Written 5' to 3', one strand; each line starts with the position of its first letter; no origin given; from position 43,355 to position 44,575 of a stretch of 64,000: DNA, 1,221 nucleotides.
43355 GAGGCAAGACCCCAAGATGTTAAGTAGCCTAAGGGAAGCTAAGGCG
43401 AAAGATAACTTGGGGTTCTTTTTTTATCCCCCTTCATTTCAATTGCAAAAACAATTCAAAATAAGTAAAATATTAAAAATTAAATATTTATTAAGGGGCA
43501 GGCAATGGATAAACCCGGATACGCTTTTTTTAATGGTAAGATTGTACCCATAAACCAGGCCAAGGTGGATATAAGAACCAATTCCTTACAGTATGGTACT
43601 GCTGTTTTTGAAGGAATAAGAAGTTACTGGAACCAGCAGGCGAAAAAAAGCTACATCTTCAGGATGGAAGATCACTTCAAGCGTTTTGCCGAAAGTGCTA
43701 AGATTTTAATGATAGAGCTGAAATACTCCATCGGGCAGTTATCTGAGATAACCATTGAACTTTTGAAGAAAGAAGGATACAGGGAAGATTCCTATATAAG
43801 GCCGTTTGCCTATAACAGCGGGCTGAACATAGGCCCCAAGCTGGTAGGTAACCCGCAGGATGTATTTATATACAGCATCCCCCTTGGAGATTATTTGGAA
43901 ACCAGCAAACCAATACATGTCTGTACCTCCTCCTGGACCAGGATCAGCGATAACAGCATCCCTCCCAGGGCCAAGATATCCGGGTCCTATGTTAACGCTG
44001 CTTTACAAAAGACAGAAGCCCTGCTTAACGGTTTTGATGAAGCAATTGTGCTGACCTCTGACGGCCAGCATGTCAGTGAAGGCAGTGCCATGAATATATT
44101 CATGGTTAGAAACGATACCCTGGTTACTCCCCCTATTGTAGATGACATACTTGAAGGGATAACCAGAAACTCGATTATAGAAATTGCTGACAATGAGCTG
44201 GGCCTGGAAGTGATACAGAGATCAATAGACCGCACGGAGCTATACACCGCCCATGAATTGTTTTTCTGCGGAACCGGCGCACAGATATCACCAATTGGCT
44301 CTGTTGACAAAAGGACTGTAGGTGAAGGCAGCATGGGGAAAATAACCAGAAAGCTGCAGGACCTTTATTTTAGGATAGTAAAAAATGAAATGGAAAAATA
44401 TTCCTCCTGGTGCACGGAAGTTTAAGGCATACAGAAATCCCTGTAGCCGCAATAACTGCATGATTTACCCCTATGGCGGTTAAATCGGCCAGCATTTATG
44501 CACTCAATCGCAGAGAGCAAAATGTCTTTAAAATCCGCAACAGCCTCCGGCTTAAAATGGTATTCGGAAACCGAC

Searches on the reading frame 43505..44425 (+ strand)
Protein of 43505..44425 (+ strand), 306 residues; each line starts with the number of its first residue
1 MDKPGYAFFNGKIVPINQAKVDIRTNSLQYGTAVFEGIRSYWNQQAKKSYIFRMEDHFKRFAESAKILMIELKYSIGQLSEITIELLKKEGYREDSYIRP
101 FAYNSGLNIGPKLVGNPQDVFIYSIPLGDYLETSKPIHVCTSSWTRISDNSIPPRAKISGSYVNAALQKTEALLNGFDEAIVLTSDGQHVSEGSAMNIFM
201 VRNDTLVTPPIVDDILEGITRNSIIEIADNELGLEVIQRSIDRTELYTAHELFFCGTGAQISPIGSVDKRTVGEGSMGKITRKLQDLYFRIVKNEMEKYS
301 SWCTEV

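Call 62: search_protein_families(library=pfam, proteins=[window:43505-44425:+], max_evalue=1e-8)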
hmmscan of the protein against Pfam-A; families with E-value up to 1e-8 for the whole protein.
window:43505-44425:+ (306 aa): 1 family
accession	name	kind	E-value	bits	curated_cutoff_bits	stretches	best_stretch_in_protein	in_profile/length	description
PF01063.24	Aminotran_4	-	1.4e-47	162.9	28.5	1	34-267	2-223/223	Amino-transferase class IV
